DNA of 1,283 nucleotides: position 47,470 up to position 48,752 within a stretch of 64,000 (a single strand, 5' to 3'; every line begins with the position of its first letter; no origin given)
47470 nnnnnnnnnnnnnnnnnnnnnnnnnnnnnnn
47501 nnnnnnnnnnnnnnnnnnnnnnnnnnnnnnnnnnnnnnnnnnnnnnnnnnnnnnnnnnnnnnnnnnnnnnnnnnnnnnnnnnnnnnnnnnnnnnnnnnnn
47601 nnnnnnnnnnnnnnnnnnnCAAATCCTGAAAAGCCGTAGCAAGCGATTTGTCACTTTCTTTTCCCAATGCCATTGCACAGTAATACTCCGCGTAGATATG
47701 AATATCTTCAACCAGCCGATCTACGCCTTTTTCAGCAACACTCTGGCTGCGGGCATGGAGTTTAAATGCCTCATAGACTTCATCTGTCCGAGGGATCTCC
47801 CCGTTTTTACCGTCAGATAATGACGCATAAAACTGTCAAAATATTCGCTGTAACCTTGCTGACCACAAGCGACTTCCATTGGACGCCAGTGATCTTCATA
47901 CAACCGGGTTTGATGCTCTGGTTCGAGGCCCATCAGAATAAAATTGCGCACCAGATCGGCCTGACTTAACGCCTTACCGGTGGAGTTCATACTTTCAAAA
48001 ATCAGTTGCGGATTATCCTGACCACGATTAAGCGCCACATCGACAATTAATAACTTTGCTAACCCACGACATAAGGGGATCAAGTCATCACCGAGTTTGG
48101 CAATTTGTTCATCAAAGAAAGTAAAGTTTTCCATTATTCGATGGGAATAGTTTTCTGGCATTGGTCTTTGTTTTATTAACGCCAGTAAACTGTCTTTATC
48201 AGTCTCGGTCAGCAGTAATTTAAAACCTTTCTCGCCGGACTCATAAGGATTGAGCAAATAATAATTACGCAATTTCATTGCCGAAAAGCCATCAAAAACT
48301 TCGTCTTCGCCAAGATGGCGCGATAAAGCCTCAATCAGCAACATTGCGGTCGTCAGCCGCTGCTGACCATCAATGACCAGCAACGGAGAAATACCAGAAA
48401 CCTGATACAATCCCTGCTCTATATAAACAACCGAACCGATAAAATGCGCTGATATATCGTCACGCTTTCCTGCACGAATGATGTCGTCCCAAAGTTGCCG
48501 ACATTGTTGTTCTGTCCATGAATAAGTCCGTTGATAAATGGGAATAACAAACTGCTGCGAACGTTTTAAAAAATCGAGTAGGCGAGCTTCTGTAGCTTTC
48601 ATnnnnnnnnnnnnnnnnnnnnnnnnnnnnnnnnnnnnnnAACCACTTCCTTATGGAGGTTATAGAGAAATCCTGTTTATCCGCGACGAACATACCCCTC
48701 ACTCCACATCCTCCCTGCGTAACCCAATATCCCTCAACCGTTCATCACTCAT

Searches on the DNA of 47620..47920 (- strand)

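Call 50: search_dna_similar(query=window:47620-47920:-, collection=ecoli_genomes, mode=near, max_rows=40, rows=spread)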
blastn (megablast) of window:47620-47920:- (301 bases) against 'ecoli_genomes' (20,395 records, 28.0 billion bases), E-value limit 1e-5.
Records with a match: 1307; places in all: 1313; records where one place covers at least 80% of the query: 1288.
Genomes with a match: 1307 of 5426; with a place that covers at least 80% of the query: 1288. Places per genome that has any: lowest 1, median 1, highest 2. On chromosomes: 1312 places; on plasmids: 1.
Best place of each record, by identity: >=99% 523; 95-99% 784.
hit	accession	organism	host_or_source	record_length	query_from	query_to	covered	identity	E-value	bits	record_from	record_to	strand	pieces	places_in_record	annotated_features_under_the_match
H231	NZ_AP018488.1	Escherichia coli O157:H7 strain PV15-279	Homo sapiens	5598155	1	301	100%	100.0%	2e-155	556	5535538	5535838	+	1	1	DUF262 domain-containing protein | GmrSD restriction endonuclease domain-containing protein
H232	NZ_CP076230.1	Escherichia coli O157:H7 strain Rafaela_II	Rectal swab of live bovine cattle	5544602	1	301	100%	100.0%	2e-155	556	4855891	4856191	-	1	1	DUF262 domain-containing protein | DUF1524 domain-containing protein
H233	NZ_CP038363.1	Escherichia coli O157:H7 strain F7349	missing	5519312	1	301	100%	100.0%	2e-155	556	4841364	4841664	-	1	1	DUF262 domain-containing protein | GmrSD restriction endonuclease domain-containing protein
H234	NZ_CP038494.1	Escherichia coli O157:H7 strain TT12B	Homo sapiens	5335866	1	301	100%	100.0%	2e-155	556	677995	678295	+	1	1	DUF262 domain-containing protein | GmrSD restriction endonuclease domain-containing protein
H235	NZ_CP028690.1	Escherichia coli strain 109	cattle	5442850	1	301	100%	100.0%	2e-155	556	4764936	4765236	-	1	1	DUF262 domain-containing protein | GmrSD restriction endonuclease domain-containing protein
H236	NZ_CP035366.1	Escherichia coli O157:H7 strain C1-057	Rectal fecal grab samples from a ...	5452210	1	301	100%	100.0%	2e-155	556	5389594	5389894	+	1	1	DUF262 domain-containing protein | GmrSD restriction endonuclease domain-containing protein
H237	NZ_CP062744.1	Escherichia coli O157:H7 strain Z1615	Bovine Faeces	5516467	1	301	100%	100.0%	2e-155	556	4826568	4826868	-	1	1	DUF262 domain-containing protein | GmrSD restriction endonuclease domain-containing protein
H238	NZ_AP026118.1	Escherichia coli strain CEC13004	Homo sapiens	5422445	1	301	100%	100.0%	2e-155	556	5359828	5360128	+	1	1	DUF262 domain-containing protein | GmrSD restriction endonuclease domain-containing protein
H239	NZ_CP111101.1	Escherichia coli strain FRIK1989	Bos taurus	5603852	1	301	100%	100.0%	2e-155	556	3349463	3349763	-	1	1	DUF262 domain-containing protein | GmrSD restriction endonuclease domain-containing protein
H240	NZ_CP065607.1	Escherichia coli strain FDAARGOS_946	missing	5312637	1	301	100%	99.3%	4e-152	545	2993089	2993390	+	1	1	GmrSD restriction endonuclease domain-containing protein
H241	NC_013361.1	Escherichia coli O26:H11 str. 11368 strain 11368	-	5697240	1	301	100%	99.0%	2e-150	540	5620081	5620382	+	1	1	GmrSD restriction endonuclease domain-containing protein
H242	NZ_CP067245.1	Escherichia coli strain OW1E2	surface water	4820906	1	301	100%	99.0%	2e-150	540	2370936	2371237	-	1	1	GmrSD restriction endonuclease domain-containing protein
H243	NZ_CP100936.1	Escherichia coli strain ET650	Hoplobatrachus rugulosus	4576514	1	301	100%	99.0%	2e-150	540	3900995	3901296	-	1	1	DUF262 domain-containing protein | DUF1524 domain-containing protein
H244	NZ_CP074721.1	Escherichia coli strain TW08637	Homo sapiens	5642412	1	301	100%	99.0%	2e-150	540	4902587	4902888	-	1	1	GmrSD restriction endonuclease domain-containing protein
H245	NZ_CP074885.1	Escherichia coli strain 2010C_3902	Homo sapiens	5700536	1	301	100%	99.0%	2e-150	540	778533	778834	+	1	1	GmrSD restriction endonuclease domain-containing protein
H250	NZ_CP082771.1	Escherichia coli LF82 strain LF82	Homo sapiens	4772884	1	301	100%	98.7%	8e-149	534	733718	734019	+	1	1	GmrSD restriction endonuclease domain-containing protein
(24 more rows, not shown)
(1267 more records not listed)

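Call 51: get_annotated_region(hit=H241, flank=2500)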
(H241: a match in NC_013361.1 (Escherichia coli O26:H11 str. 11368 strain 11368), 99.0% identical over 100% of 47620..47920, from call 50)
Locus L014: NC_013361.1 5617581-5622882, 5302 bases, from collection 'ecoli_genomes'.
description: Escherichia coli O26:H11 str. 11368, complete sequence
organism: Escherichia coli O26:H11 str. 11368 strain 11368 (NCBI taxid 573235)
replicon: chromosome; assembly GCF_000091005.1
host: -; source: -; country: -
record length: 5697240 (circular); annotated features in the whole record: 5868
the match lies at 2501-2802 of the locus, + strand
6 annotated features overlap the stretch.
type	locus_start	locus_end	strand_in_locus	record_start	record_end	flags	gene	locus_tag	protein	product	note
CDS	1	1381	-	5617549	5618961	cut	yjiR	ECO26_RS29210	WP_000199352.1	PLP-dependent aminotransferase family protein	-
CDS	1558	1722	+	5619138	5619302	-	yjiS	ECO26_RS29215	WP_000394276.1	DUF1127 domain-containing protein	-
CDS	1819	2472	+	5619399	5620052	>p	-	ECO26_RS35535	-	DUF262 domain-containing protein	incomplete; partial in the middle of a contig; missing C-terminus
CDS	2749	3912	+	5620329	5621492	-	-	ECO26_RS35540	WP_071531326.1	GmrSD restriction endonuclease domain-containing protein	-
CDS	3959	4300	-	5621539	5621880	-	symE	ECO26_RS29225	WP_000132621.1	endoribonuclease SymE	-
CDS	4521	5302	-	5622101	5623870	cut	-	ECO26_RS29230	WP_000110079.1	restriction endonuclease subunit S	-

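Call 52: get_annotated_region(hit=H250, flank=2500)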
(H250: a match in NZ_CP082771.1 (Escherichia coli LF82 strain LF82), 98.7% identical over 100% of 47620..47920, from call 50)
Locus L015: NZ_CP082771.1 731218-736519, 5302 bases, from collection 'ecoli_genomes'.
description: Escherichia coli LF82 chromosome, complete genome
organism: Escherichia coli LF82 strain LF82 (NCBI taxid 591946)
replicon: chromosome; assembly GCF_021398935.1
host: Homo sapiens; source: stool; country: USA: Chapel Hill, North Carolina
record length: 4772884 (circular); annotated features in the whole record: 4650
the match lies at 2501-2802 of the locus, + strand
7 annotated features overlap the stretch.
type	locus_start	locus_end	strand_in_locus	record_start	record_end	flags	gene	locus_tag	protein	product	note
CDS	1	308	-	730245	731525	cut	yjiN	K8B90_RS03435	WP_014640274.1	DUF445 domain-containing protein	-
CDS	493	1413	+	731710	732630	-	-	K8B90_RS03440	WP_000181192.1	Rpn family recombination-promoting nuclease/putative transposase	-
CDS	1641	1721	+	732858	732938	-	-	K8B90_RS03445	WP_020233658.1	hypothetical protein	-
CDS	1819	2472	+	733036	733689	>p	-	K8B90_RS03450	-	DUF262 domain-containing protein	incomplete; partial in the middle of a contig; missing C-terminus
CDS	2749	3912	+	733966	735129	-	-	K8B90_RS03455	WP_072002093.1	GmrSD restriction endonuclease domain-containing protein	-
CDS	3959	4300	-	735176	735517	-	symE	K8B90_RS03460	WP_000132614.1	endoribonuclease SymE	-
CDS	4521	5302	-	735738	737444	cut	-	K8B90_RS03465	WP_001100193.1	restriction endonuclease subunit S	-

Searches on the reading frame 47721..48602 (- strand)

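Call 21: search_protein_families(proteins=[window:47721-48602:-], library=padloc)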
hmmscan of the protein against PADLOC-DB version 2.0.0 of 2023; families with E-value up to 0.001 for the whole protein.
window:47721-48602:- (293 aa): 33 families (the best 25 are shown)
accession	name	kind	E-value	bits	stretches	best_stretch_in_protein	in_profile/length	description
PDLC02693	Orf5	-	7.1e-108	359.9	1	10-273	1-261/543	Orf5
PDLC02702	Orf5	-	2.7e-39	133.4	1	17-269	2-246/543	Orf5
PDLC04155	HEC-06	-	5.7e-34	115.5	1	8-270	12-279/562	-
PDLC04157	HEC-06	-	5.6e-32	109.1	1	14-266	19-275/558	-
PDLC04154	HEC-06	-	8.2e-31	105.3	1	2-267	8-285/569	-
PDLC02700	Orf5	-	3.1e-27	93.6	1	14-269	8-268/555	Orf5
PDLC02687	Orf5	-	1.4e-25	88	1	1-267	1-279/543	Orf5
PDLC02695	Orf5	-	1.8e-24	84.1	1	2-240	4-272/601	Orf5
PDLC02691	Orf5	-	5.7e-20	69.4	2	16-94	19-91/579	Orf5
PDLC02692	Orf5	-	8.7e-19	65.6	1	16-225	6-216/558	Orf5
PDLC02701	Orf5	-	4.5e-18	63.1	1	13-271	15-294/596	Orf5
PDLC03655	mREase_IV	-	1.1e-17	61.8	2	8-92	8-97/629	Type IV methyl-directed restriction enzyme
PDLC02686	Orf5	-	2.9e-17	60.4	1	2-272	4-285/566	Orf5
PDLC04156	HEC-06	-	2.9e-14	50.6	1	13-139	16-135/562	-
PDLC02792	SspE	-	2.9e-14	50.4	1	4-97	9-114/771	SspE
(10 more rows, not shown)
